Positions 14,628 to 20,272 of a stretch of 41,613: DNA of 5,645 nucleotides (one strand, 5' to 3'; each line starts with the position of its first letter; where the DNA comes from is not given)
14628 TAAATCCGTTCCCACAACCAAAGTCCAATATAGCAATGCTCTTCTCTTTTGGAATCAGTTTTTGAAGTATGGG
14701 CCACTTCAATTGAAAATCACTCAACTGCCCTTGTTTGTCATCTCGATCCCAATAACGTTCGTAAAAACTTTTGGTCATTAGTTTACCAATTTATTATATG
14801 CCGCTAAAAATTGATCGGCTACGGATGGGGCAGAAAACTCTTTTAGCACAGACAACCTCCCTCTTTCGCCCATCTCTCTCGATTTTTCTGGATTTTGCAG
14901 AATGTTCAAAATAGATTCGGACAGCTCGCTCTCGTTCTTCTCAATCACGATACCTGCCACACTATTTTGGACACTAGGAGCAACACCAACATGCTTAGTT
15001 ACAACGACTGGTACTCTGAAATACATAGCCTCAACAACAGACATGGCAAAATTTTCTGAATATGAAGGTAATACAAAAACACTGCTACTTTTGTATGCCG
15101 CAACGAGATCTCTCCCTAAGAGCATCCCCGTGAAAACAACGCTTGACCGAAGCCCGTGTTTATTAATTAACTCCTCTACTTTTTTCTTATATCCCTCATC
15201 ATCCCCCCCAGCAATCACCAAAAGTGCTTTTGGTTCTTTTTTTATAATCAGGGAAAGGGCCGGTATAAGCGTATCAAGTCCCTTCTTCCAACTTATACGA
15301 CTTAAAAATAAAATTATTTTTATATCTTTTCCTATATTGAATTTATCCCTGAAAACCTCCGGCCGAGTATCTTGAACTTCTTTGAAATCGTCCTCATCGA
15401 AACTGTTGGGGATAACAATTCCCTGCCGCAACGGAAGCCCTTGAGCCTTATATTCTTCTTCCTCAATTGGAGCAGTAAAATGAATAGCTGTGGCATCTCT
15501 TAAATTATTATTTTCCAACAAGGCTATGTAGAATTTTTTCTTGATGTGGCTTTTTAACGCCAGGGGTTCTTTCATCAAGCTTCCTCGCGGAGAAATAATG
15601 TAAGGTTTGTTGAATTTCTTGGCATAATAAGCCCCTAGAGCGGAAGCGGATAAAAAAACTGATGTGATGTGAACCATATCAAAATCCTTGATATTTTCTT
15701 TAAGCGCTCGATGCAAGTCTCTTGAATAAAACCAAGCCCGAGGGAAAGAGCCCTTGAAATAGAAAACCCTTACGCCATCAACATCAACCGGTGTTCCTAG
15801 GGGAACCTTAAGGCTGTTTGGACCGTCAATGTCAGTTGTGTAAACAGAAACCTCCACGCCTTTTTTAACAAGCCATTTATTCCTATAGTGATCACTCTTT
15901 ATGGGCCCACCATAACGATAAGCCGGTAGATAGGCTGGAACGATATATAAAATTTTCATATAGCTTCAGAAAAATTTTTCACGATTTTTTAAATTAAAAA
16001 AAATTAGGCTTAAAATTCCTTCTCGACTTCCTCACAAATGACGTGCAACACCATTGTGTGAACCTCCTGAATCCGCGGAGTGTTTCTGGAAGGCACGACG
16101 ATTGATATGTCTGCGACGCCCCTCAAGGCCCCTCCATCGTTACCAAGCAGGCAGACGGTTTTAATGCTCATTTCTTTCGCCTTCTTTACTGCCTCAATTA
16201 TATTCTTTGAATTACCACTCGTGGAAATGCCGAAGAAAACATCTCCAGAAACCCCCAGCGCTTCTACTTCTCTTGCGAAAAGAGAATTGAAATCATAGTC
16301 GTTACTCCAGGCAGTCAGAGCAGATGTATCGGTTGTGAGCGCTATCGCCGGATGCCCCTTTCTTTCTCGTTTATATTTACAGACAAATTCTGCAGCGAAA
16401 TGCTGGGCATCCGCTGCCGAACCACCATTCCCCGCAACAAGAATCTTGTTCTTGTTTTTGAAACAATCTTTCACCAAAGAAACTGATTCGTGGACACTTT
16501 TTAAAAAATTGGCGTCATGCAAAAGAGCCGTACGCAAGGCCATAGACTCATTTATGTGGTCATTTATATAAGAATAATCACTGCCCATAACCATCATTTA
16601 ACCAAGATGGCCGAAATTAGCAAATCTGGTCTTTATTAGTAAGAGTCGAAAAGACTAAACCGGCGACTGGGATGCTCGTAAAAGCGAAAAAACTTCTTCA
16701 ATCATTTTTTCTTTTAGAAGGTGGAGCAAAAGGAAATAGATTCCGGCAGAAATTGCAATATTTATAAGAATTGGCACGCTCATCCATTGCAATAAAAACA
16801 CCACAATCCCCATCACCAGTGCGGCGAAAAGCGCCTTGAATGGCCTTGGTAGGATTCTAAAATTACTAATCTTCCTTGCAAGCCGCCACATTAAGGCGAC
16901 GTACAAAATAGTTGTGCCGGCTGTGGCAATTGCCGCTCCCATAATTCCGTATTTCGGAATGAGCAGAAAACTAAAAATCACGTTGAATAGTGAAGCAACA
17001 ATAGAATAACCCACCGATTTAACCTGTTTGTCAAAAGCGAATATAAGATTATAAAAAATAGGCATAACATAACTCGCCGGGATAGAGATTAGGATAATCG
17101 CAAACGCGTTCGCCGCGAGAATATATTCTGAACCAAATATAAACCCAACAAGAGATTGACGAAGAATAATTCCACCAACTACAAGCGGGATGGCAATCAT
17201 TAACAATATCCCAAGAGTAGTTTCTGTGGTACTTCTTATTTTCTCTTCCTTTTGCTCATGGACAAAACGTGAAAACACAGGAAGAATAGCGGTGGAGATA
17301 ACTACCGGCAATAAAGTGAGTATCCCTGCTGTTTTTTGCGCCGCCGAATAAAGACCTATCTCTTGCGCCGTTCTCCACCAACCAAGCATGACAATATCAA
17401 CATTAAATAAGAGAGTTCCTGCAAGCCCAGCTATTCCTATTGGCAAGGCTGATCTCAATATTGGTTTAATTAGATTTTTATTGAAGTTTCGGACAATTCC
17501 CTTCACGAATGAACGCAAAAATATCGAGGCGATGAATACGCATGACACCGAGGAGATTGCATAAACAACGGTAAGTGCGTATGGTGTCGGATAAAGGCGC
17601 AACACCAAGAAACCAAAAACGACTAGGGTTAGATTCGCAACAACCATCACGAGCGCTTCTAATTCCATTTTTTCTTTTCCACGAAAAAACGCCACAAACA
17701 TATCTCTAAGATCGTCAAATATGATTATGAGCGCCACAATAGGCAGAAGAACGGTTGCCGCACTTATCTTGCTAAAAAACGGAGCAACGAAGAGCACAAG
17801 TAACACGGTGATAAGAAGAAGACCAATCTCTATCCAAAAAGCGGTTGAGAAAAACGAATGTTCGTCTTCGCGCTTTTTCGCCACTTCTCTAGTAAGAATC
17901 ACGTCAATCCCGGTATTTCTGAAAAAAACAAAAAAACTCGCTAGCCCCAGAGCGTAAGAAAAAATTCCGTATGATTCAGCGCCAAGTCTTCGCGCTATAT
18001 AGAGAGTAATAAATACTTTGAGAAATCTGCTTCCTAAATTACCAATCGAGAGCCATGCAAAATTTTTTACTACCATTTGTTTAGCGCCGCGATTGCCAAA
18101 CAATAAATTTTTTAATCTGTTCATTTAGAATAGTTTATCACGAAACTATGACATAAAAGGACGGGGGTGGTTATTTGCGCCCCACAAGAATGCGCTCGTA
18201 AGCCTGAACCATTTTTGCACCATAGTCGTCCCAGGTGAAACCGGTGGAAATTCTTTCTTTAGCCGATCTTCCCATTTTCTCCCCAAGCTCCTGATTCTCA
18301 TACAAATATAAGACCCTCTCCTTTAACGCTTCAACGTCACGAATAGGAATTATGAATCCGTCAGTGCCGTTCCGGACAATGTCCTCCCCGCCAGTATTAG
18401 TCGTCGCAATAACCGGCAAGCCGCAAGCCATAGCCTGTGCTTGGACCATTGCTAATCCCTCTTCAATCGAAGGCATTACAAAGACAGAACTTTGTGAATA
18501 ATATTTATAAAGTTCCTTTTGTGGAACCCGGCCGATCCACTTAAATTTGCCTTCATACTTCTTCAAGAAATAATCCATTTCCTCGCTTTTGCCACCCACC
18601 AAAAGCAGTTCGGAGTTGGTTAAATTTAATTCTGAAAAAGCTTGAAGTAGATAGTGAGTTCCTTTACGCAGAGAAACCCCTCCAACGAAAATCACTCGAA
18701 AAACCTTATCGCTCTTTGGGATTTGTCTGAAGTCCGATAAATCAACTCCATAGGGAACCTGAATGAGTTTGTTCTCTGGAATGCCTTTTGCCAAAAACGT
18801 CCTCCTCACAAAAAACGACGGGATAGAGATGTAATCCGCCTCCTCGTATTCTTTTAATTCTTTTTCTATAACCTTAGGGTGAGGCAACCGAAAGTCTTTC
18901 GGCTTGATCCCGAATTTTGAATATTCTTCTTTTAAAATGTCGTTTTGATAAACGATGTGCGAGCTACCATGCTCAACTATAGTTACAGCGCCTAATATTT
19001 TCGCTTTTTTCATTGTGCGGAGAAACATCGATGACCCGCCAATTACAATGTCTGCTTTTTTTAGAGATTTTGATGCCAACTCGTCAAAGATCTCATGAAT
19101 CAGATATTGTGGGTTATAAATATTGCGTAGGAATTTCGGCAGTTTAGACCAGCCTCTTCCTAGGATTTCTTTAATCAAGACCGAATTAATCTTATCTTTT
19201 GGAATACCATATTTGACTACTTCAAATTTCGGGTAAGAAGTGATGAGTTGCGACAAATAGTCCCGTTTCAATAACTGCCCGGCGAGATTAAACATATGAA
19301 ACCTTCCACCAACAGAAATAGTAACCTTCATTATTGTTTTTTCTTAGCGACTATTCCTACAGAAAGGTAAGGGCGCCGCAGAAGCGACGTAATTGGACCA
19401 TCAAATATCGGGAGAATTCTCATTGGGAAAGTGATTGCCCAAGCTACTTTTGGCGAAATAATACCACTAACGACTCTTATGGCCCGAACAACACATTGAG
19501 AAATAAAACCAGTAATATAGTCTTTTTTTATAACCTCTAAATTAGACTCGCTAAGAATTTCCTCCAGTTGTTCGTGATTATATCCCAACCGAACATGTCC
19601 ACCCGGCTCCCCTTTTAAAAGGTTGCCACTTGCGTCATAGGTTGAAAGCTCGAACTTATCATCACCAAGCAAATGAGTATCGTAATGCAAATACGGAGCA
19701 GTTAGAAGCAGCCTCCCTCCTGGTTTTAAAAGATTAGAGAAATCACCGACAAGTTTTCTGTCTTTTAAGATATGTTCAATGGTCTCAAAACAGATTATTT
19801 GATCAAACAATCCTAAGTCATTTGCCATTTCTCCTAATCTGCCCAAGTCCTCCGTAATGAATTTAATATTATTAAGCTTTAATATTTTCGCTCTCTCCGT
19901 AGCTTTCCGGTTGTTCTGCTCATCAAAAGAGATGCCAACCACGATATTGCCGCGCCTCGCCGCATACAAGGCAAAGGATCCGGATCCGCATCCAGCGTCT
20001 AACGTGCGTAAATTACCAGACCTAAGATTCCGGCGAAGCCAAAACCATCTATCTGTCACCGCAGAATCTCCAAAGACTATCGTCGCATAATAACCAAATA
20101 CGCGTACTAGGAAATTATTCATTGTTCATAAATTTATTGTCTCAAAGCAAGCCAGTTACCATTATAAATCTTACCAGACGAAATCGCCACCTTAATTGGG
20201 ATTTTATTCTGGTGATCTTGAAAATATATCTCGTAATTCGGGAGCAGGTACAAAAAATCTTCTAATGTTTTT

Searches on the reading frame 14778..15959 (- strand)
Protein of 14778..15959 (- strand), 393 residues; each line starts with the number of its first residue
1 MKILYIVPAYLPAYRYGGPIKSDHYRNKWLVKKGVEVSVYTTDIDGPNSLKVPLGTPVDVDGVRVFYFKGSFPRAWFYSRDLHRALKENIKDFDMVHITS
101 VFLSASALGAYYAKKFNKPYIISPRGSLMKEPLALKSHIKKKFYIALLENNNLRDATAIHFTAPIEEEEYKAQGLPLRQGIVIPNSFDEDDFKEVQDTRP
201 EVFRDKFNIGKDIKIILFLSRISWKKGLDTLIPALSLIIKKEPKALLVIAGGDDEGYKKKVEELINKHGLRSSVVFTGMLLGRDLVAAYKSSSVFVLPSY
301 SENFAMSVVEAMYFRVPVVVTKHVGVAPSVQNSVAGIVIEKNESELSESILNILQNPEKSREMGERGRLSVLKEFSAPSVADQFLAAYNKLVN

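Call 56: search_protein_families(library=pfam, proteins=[window:14778-15959:-], max_evalue=0.0001)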
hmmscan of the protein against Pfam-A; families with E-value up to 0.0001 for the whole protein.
window:14778-15959:- (393 aa): 6 families
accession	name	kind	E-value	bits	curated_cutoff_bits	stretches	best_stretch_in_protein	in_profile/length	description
PF00534.26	Glycos_transf_1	-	3.5e-39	134.5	26.4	1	203-368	5-170/172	Glycosyl transferases group 1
PF13692.12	Glyco_trans_1_4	-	1e-29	104.1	27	1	214-356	2-142/142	Glycosyl transferases group 1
PF13579.12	Glyco_trans_4_4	-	3.4e-14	53.9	29.7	1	28-185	12-157/158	Glycosyl transferase 4-like domain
PF13439.12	Glyco_transf_4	-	2.5e-11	44.3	28.5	1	29-190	14-169/170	Glycosyltransferase Family 4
PF20706.3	GT4-conflict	-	9.7e-10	38.4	26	1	215-359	199-360/385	Family 4 Glycosyltransferase in conflict systems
PF13524.12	Glyco_trans_1_2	-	1.6e-05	25.3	25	1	247-386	17-144/144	Glycosyl transferase-like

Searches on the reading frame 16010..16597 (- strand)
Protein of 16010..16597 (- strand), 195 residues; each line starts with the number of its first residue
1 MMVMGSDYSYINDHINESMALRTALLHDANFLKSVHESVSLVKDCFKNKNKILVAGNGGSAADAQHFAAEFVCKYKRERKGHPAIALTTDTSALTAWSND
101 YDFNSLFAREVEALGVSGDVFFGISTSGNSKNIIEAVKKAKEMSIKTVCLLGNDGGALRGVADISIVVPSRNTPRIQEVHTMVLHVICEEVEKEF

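Call 56: search_protein_families(library=pfam, proteins=[window:16010-16597:-], max_evalue=0.0001)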
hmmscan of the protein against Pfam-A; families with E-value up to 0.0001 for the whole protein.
window:16010-16597:- (195 aa): 2 families
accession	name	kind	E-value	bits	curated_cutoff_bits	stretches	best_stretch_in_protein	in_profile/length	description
PF13580.11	SIS_2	-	3.9e-24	85.7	27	1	34-151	20-137/138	SIS domain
PF01380.27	SIS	-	8.1e-08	32.6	25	1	117-173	53-109/131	SIS domain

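Call 70: search_protein_families(library=ncbifam, proteins=[window:16010-16597:-], max_evalue=1e-8)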
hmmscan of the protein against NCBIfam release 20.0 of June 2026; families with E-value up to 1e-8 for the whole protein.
window:16010-16597:- (195 aa): 5 families
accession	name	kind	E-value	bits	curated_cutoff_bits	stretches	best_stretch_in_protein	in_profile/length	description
TIGR00441.1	gmhA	equivalog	1.3e-65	220.2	209.45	1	39-192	1-154/154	D-sedoheptulose 7-phosphate isomerase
NF010546.0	PRK13936.1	equivalog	1.8e-61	207.4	276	1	11-193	7-190/197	phosphoheptose isomerase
NF001628.0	PRK00414.1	equivalog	6.2e-53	179.3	265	1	10-194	5-189/192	D-sedoheptulose 7-phosphate isomerase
NF010547.0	PRK13938.1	equivalog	1.4e-42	145.6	320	1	15-193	11-189/196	D-sedoheptulose 7-phosphate isomerase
NF008138.0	PRK10886.1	equivalog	3.3e-40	137.9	352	1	38-192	31-187/196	DnaA initiator-associating protein DiaA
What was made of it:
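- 16010..16597 (-): GmhA sedoheptulose-7-phosphate isomerase; completes the GDP-heptose pathway. TIGR00441 220.2 bits, above the cut-off of 209.45 (call 70).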

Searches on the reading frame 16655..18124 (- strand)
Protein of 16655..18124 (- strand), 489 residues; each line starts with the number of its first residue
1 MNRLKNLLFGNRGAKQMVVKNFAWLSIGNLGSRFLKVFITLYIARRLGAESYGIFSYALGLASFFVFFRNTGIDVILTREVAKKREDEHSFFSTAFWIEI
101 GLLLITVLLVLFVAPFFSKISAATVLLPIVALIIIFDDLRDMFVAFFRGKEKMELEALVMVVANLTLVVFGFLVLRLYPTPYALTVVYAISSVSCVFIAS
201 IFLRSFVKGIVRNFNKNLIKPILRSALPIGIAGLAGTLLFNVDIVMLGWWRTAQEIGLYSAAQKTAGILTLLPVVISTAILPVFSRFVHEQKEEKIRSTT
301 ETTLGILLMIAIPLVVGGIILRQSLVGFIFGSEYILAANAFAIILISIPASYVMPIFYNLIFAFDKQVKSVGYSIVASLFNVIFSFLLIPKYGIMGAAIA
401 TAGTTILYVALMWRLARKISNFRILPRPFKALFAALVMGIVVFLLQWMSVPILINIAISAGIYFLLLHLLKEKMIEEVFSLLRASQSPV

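Call 56: search_protein_families(library=pfam, proteins=[window:16655-18124:-], max_evalue=0.0001)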
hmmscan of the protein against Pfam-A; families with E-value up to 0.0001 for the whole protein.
window:16655-18124:- (489 aa): 4 families
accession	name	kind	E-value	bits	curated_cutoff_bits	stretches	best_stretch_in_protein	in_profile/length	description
PF01943.22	Polysacc_synt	-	1.5e-37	130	28.2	1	18-287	1-273/274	Polysaccharide biosynthesis protein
PF13440.11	Polysacc_synt_3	-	1e-22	81.2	23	1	43-335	2-289/293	Polysaccharide biosynthesis protein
PF01554.23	MatE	-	6.5e-12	45.9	24.9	1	228-387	1-161/161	MatE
PF03023.19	MurJ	-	1.1e-10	41.2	27.4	1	76-455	40-437/451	Lipid II flippase MurJ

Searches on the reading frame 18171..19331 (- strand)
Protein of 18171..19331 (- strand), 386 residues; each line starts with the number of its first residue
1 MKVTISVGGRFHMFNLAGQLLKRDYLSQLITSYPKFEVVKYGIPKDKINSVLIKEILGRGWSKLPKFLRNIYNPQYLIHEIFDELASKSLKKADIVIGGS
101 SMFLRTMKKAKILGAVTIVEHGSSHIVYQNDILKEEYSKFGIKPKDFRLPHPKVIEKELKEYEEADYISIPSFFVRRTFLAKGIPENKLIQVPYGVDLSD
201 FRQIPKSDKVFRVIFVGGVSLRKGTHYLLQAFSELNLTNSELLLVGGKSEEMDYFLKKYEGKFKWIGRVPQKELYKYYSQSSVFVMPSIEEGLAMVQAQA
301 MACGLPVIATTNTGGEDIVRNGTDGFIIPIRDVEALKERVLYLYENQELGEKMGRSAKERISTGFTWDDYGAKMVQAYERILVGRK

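Call 56: search_protein_families(library=pfam, proteins=[window:18171-19331:-], max_evalue=0.0001)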
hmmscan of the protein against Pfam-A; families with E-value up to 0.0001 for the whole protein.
window:18171-19331:- (386 aa): 4 families
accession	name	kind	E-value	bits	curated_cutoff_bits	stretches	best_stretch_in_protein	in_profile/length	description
PF00534.26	Glycos_transf_1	-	7.7e-35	120.4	26.4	1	201-360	6-172/172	Glycosyl transferases group 1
PF13692.12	Glyco_trans_1_4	-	4.3e-32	111.7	27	1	212-346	3-142/142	Glycosyl transferases group 1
PF13524.12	Glyco_trans_1_2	-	1.4e-09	38.5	25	1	242-369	17-137/144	Glycosyl transferase-like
PF20706.3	GT4-conflict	-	8e-08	32.1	26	1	207-322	194-323/385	Family 4 Glycosyltransferase in conflict systems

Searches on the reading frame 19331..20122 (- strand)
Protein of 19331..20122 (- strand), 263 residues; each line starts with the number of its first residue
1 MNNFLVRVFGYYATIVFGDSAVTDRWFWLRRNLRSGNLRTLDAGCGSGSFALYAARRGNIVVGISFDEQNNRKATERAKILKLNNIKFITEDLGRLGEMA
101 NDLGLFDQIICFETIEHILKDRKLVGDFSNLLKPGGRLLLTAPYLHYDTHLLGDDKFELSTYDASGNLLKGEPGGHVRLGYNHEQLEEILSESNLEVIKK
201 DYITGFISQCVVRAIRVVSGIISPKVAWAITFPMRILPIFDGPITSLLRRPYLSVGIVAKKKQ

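Call 43: search_protein_families(library=pfam, proteins=[window:19331-20122:-], max_evalue=0.0001)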
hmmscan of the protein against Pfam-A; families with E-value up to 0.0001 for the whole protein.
window:19331-20122:- (263 aa): 6 families
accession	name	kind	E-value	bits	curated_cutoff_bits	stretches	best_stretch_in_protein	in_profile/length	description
PF13847.12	Methyltransf_31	-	1.8e-15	57.3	27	1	36-146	3-115/145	Methyltransferase domain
PF13489.12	Methyltransf_23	-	5e-14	52.8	27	1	37-199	23-163/164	Methyltransferase domain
PF08241.18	Methyltransf_11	-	5.1e-14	53.1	21.2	1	41-139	1-94/95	Methyltransferase domain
PF13649.12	Methyltransf_25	-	1.4e-12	48.5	27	1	41-136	2-97/97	Methyltransferase domain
PF08242.18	Methyltransf_12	-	1.2e-11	45.6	30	1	41-138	1-98/98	Methyltransferase domain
PF02353.26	CMAS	-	1.8e-06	28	27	1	33-142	60-166/273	Mycolic acid cyclopropane synthetase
